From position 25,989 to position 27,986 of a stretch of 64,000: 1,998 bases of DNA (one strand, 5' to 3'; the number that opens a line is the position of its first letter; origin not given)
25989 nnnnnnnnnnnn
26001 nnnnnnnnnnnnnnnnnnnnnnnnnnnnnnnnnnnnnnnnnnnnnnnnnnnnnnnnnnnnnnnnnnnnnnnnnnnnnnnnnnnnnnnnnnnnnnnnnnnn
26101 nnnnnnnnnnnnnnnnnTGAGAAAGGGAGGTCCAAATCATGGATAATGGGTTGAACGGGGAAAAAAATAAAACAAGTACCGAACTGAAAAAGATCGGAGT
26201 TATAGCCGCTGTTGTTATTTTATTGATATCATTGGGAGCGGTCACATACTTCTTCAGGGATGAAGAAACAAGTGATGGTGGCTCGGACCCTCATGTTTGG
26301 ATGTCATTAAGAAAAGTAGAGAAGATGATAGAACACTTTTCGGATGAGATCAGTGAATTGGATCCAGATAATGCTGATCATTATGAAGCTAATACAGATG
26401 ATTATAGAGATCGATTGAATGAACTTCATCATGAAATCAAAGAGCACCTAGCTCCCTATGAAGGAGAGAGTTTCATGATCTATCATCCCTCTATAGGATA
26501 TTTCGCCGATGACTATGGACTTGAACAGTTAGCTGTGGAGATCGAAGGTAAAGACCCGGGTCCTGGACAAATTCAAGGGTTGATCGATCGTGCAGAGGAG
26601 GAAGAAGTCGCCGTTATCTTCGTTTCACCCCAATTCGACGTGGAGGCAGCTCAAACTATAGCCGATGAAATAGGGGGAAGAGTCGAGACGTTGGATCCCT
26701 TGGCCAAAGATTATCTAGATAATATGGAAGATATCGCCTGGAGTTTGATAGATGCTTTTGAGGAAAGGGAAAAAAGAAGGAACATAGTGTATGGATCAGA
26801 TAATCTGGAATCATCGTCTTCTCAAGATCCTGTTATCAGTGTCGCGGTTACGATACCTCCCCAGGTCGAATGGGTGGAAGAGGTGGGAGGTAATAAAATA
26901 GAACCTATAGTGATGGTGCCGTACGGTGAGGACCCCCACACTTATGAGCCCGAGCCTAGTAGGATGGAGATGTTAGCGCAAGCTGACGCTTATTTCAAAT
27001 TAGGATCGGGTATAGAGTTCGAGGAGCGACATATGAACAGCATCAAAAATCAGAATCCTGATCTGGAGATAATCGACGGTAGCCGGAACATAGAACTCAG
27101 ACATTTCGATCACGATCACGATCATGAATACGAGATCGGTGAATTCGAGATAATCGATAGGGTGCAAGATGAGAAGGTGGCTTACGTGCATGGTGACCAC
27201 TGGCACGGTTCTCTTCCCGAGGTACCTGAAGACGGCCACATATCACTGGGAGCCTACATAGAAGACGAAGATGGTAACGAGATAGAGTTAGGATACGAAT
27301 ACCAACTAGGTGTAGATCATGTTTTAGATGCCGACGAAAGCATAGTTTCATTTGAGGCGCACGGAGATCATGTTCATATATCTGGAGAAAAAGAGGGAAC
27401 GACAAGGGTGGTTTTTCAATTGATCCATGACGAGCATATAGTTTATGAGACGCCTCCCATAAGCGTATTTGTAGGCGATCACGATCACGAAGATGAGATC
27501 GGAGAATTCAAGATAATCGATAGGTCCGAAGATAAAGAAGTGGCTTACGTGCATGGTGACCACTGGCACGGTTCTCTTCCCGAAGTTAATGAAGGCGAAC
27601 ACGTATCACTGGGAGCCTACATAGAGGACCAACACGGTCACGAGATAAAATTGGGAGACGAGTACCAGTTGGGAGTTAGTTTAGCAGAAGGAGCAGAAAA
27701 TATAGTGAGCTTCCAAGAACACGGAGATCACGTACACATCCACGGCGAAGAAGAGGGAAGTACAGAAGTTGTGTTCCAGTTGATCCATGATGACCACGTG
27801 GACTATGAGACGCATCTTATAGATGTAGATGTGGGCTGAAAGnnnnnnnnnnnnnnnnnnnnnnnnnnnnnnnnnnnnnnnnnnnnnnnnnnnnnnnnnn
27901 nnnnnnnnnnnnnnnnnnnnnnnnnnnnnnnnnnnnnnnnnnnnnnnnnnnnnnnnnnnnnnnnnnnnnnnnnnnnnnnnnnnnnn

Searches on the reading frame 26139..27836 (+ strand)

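Call 15: search_protein_families(library=pfam, proteins=[window:26139-27836:+], max_evalue=0.00001)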
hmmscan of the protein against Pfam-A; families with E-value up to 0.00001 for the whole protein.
window:26139-27836:+ (566 aa): 1 family
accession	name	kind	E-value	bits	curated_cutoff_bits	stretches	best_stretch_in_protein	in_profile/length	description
PF01297.22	ZnuA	-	1.6e-59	202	29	2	41-203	89-260/263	Zinc-uptake complex component A periplasmic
